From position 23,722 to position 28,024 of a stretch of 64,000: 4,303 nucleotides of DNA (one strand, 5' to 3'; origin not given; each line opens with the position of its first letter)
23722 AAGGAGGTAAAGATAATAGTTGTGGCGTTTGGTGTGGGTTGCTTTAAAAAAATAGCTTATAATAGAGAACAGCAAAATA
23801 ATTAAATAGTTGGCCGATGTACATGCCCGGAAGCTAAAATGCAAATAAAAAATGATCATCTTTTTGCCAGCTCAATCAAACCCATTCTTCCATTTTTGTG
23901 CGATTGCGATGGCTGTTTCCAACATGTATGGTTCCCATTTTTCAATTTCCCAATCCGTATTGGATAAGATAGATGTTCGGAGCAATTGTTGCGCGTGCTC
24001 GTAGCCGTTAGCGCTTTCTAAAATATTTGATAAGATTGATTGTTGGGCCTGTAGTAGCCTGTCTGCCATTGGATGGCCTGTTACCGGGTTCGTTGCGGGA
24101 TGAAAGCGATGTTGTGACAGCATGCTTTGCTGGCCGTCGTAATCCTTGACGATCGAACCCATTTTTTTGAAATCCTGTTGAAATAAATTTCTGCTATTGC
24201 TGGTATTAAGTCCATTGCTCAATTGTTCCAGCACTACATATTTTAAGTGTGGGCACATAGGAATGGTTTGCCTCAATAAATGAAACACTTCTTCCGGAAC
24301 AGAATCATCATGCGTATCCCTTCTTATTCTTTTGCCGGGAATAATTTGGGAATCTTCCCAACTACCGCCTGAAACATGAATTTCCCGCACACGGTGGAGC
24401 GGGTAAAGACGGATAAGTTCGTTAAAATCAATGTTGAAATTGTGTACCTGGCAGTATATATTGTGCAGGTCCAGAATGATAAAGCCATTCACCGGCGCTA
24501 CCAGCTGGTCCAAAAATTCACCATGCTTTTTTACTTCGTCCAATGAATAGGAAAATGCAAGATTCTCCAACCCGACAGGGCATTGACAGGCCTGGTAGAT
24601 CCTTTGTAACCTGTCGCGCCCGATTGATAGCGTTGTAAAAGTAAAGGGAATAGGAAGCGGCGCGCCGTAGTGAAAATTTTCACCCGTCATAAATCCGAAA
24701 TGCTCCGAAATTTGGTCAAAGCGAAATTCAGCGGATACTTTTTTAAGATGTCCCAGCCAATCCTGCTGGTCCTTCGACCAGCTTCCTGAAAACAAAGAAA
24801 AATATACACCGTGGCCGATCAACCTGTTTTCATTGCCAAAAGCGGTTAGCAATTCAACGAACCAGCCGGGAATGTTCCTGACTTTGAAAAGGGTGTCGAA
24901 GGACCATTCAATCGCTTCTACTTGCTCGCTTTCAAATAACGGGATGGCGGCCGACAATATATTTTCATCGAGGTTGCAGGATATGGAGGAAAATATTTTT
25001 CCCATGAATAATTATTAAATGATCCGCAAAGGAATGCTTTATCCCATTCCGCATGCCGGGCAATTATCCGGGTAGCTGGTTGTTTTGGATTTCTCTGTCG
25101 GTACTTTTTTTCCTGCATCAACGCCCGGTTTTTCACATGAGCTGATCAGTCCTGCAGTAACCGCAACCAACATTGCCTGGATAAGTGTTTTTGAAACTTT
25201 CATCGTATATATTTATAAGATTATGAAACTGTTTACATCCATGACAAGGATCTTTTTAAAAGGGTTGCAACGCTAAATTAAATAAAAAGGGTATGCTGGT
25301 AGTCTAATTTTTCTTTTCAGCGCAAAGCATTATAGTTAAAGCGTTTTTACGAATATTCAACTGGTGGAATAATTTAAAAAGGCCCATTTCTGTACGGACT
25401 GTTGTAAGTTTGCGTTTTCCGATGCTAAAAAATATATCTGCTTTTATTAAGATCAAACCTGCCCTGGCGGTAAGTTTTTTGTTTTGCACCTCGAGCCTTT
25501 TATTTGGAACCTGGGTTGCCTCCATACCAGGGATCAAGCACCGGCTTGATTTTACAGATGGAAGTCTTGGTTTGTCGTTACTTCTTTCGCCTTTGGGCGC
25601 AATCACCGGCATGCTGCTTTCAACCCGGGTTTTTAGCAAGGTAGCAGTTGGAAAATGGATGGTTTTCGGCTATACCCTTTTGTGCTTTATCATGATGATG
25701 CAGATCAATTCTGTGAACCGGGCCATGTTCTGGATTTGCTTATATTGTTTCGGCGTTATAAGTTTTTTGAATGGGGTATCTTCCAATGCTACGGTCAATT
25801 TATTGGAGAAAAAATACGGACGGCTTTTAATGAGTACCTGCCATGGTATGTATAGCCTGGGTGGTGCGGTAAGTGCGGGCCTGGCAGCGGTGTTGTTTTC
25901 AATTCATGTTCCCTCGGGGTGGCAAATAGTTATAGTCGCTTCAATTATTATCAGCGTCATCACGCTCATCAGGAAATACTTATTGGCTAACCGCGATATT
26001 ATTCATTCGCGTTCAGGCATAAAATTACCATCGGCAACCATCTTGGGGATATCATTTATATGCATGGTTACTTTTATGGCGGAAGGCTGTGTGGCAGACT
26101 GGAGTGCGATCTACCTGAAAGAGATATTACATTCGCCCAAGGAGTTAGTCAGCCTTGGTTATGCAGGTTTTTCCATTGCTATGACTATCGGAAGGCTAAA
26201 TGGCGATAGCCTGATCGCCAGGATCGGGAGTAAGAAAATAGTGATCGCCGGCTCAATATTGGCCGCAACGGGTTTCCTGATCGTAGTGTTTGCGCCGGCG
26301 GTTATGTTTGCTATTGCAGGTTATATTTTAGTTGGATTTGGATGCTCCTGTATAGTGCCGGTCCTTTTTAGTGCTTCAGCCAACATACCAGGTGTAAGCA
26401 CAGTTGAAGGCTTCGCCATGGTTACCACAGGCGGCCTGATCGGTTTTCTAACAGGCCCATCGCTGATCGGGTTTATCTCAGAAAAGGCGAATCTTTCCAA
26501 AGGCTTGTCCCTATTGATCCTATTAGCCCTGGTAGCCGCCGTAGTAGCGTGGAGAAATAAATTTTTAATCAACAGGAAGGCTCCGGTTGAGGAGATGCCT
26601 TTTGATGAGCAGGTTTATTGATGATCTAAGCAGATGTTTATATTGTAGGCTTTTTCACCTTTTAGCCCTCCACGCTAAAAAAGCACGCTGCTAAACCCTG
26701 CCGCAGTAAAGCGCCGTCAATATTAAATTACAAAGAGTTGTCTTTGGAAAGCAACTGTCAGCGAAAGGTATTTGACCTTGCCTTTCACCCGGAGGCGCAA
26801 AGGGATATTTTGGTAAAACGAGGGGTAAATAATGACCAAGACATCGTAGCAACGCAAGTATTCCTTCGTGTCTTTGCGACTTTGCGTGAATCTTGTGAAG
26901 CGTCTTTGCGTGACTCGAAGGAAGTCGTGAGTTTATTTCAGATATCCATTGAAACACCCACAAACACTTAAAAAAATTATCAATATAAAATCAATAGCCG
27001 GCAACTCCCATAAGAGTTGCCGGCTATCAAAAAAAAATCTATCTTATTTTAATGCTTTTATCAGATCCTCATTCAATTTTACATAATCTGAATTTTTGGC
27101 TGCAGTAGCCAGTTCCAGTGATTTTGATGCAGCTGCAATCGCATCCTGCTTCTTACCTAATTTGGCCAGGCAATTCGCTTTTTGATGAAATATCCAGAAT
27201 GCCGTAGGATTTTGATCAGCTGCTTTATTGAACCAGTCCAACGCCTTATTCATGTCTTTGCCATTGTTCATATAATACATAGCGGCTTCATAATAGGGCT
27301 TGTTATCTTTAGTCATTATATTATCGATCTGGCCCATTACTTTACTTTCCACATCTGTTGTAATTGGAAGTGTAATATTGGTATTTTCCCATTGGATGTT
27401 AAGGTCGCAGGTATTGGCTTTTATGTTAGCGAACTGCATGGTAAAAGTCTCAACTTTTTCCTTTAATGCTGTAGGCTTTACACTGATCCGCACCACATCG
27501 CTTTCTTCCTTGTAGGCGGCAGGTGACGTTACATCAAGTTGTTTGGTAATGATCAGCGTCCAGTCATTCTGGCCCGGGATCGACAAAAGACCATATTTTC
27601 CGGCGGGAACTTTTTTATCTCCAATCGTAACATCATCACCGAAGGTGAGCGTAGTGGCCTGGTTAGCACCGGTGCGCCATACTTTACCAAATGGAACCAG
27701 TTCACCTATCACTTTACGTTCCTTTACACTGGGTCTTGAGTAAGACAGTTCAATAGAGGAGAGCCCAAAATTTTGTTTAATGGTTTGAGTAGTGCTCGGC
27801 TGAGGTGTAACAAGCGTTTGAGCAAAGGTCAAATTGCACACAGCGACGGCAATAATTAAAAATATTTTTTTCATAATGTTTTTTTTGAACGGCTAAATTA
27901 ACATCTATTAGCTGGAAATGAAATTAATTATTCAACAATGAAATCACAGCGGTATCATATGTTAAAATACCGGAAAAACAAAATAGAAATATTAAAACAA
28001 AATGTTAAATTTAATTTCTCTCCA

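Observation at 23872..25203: Hidden 54-aa precursor ending in CPACGMG directly upstream of a DUF692/MNIO oxidase: chryseobasin-type RiPP cassette in a minimal format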

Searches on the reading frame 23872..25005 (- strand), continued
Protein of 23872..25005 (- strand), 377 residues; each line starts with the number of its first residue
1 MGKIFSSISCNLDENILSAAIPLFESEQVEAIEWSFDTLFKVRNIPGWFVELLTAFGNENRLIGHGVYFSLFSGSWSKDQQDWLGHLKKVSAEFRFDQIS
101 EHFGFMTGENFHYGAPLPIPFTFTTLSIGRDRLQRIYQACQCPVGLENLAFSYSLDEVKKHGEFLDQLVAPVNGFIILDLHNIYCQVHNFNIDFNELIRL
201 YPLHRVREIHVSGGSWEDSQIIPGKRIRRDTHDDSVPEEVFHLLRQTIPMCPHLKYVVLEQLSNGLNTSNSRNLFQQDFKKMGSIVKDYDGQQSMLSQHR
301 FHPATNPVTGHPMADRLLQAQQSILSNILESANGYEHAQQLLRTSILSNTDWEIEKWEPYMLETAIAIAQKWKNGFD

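Call 53: search_protein_families(library=pfam, alignment_id=A4, max_evalue=0.00001)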
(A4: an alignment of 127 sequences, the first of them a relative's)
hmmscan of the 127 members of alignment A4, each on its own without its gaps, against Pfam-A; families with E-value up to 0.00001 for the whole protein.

A. member 1, L001:1183-2400:+ (406 aa): 2 families
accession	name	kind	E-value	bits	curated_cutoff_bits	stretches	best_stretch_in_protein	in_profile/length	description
PF13229.12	Beta_helix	-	6.9e-17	62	25.9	2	134-254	22-144/158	Right handed beta helix region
PF05048.19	NosD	-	1.3e-10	41.5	23.6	2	121-279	24-173/212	Periplasmic copper-binding protein (NosD)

B. families by the number of members that match (of 127 scanned): 141 families (the first 25 are shown)
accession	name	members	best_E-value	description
PF18962.6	Por_Secre_tail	8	4.1e-13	Secretion system C-terminal sorting domain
PF00903.31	Glyoxalase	5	1.6e-08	Glyoxalase/Bleomycin resistance protein/Dioxygenase superfamily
PF07587.16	PSD1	4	3.1e-101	Protein of unknown function (DUF1553)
PF07583.16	PSCyt2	4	4.1e-84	Protein of unknown function (DUF1549)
PF00593.30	TonB_dep_Rec_b-barrel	4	3.1e-42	TonB dependent receptor-like, beta-barrel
PF12704.14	MacB_PCD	4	2.4e-30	MacB-like periplasmic core domain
PF02518.31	HATPase_c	4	3.4e-27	Histidine kinase-, DNA gyrase B-, and HSP90-like ATPase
PF02687.27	FtsX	4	2e-26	FtsX-like permease C-terminal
PF00989.32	PAS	4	1.9e-23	PAS fold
PF13426.13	PAS_9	4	4.6e-20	PAS domain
PF00512.31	HisKA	4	3e-18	His Kinase A (phospho-acceptor) domain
PF07715.20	Plug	4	8.1e-18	TonB-dependent Receptor Plug Domain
PF07635.16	PSCyt1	4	4e-16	Planctomycete cytochrome C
PF13669.12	Glyoxalase_4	4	2.6e-10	Glyoxalase/Bleomycin resistance protein/Dioxygenase superfamily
PF00270.35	DEAD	3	4.1e-44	DEAD/DEAH box helicase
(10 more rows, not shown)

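Call 58: search_protein_families(library=ncbifam, proteins=[window:23875-25005:-], max_evalue=0.01)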
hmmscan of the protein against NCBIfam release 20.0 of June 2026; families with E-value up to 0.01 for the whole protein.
window:23875-25005:- (377 aa): 5 families
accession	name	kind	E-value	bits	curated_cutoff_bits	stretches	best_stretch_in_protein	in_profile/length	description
NF050165.1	MNIO_ChrH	equivalog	4.3e-117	391.2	600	1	8-373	6-361/363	MNIO family chryseobactin maturase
NF050167.1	MNIO_BufB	equivalog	4e-27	95.2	310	1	50-254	38-238/262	MNIO family bufferin maturase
NF003818.2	PRK05409.1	equivalog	3.6e-23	82.5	360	1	47-253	38-236/264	HvfB family MNIO-type RiPP peptide maturase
NF050151.1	RiPP_MNIO_ApyH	equivalog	1.5e-07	30.9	400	1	101-249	94-247/283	multinuclear non-heme iron-dependent oxidative enzyme ApyH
TIGR04159.2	methbact_MbnB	equivalog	0.0084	15.7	325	0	130-247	115-224/261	methanobactin biosynthesis protein MbnB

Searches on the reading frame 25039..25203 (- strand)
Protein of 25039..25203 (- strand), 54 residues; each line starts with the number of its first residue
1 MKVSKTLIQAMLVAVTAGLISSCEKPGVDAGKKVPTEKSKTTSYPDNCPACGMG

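Call 3: search_protein_families(library=pfam, proteins=[window:25039-25203:-], max_evalue=0.1)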
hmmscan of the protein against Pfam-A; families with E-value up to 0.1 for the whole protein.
window:25039-25203:- (54 aa): 1 family
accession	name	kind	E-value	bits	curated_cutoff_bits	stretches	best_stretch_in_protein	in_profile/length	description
PF21349.2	RUBY_RBDX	-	0.039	13.9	26.5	1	43-53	14-24/30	Rubrerythrin, rubredoxin-like domain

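Call 11: list_cluster_members(proteins=[window:25042-25203:-, window:23875-25005:-])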
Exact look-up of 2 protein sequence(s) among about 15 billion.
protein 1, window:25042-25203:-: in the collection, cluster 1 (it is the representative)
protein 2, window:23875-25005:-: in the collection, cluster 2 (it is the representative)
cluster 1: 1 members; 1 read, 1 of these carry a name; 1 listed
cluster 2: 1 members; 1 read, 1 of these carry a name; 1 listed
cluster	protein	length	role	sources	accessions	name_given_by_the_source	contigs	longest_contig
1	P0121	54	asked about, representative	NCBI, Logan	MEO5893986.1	MAG: hypothetical protein ABIQ31_27255 [Ferruginibacter sp.]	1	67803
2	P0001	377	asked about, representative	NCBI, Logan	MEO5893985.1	MAG: DUF692 family multinuclear iron-containing protein [Ferruginibacter sp.]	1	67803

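Call 58: search_protein_families(library=ncbifam, proteins=[window:25042-25203:-], max_evalue=0.01)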
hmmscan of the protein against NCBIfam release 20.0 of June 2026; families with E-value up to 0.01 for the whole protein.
window:25042-25203:- (54 aa): 1 family
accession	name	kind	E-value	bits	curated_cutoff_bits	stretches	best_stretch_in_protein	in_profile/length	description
NF050125.1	ChrA_rel_RiPP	equivalog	7.8e-16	58.6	40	1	1-54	1-56/56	chryseobasin-related MNIO class RiPP peptide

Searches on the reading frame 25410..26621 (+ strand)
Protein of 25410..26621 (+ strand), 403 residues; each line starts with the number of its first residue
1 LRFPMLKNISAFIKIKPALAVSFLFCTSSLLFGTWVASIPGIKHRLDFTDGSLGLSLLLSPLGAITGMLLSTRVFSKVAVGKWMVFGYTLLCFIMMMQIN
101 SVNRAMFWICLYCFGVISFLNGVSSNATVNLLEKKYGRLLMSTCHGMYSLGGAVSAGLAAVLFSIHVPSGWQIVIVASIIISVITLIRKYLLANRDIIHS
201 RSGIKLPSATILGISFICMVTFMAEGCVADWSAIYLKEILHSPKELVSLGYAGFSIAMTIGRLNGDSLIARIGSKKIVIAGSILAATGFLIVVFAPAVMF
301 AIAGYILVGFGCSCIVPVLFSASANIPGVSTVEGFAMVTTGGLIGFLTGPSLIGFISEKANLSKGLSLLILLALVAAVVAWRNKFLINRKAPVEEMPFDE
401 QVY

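Call 3: search_protein_families(library=pfam, proteins=[window:25410-26621:+], max_evalue=0.1)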
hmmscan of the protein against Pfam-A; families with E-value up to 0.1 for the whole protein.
window:25410-26621:+ (403 aa): 1 family
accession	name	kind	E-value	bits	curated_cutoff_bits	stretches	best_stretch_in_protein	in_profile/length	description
PF07690.21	MFS_1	-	4e-16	59.3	33.4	2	215-381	2-171/347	Major Facilitator Superfamily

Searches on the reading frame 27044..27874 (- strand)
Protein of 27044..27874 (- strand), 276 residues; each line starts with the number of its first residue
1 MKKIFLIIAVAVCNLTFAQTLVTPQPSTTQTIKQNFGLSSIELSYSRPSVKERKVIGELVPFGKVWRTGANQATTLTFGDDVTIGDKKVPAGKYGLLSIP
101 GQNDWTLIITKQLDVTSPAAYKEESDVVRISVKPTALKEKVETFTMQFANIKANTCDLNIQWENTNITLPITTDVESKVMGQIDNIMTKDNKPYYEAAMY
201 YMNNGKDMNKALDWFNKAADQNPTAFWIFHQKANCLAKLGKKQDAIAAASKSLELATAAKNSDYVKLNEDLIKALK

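Call 3: search_protein_families(library=pfam, proteins=[window:27044-27874:-], max_evalue=0.1)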
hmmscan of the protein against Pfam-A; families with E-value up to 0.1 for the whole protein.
window:27044-27874:- (276 aa): 11 families
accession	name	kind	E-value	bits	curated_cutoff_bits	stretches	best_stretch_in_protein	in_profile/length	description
PF11138.13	DUF2911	-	3.1e-52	176.7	27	1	27-171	1-145/145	Protein of unknown function (DUF2911)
PF07719.23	TPR_2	-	2.4e-06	27.7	27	1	229-256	4-31/34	Tetratricopeptide repeat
PF00515.34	TPR_1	-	4.8e-06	26.6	27.8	1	229-255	4-30/34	Tetratricopeptide repeat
PF12895.13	ANAPC3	-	0.00011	22.8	27.2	1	188-249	20-79/82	Anaphase-promoting complex, cyclosome, subunit 3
PF13431.12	TPR_17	-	0.00011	22.6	24.4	1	215-246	2-33/34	Tetratricopeptide repeat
PF13181.12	TPR_8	-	0.0016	18.9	25.7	0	229-256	4-31/34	Tetratricopeptide repeat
PF13424.12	TPR_12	-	0.0041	17.7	30.1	1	208-257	26-76/77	Tetratricopeptide repeat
PF12569.14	NatA_aux_su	-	0.0042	16.5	33.3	1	194-257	195-257/515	N-terminal acetyltransferase A, auxiliary subunit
PF08238.18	Sel1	-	0.011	16.7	30.7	1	206-222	19-35/36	Sel1 repeat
PF13428.12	TPR_14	-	0.043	15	23.5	0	194-234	4-43/44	Tetratricopeptide repeat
PF09077.16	Phage-MuB_C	-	0.08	13.3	25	0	234-274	33-73/78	Mu B transposition protein, C terminal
